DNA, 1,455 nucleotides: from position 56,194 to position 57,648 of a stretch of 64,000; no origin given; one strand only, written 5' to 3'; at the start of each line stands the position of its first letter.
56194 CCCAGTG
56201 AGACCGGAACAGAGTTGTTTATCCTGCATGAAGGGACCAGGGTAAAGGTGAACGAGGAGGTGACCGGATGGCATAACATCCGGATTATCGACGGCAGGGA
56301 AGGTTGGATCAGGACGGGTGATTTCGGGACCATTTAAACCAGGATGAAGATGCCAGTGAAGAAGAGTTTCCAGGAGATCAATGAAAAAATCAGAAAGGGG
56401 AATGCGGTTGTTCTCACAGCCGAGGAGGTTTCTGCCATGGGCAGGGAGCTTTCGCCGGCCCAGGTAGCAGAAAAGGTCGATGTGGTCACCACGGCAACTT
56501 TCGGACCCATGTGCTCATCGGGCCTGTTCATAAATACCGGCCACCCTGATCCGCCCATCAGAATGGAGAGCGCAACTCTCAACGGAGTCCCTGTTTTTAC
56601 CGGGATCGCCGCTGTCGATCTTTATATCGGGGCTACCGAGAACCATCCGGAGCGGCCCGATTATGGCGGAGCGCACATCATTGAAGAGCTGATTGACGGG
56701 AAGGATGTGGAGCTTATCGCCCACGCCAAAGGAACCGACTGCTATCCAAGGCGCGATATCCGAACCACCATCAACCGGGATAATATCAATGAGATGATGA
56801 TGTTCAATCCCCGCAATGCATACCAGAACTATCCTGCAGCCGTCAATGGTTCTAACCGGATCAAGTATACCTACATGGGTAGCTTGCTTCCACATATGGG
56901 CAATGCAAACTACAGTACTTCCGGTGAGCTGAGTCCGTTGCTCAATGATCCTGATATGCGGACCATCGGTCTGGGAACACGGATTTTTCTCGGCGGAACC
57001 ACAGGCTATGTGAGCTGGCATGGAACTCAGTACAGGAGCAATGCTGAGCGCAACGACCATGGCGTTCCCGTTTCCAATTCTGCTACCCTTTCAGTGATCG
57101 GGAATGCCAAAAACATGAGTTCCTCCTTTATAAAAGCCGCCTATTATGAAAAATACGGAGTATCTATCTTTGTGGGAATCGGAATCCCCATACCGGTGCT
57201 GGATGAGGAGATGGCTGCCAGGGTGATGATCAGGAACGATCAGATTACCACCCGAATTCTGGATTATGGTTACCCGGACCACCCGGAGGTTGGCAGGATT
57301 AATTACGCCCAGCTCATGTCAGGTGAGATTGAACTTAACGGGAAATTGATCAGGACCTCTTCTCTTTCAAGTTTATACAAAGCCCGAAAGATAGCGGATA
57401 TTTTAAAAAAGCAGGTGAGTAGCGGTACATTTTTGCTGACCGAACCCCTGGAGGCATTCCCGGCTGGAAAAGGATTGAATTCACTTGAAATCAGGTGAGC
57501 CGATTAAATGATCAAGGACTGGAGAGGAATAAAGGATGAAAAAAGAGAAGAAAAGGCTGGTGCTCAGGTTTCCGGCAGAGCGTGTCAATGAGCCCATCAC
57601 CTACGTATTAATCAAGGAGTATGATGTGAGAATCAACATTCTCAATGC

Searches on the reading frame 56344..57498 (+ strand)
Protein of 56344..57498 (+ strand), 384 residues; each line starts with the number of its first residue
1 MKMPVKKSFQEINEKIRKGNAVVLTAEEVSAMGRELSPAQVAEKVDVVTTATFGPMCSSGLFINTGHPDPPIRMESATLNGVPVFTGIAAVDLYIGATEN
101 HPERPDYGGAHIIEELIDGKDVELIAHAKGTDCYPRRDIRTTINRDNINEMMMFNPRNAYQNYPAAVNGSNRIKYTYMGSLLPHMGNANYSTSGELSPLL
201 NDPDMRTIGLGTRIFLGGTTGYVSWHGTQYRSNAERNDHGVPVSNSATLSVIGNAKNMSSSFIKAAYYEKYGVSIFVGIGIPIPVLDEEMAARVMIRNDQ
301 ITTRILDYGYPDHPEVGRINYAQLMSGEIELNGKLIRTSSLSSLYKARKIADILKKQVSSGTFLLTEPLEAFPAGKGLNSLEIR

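Call 20: search_protein_families(library=pfam, proteins=[window:56344-57498:+], max_evalue=0.0001)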
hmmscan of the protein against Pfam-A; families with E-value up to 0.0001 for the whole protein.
window:56344-57498:+ (384 aa): 1 family
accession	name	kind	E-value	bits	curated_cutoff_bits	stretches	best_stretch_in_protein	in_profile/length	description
PF01837.22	HcyBio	-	1.2e-143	478.7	26.2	1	21-365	1-349/349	Homocysteine biosynthesis enzyme, sulfur-incorporation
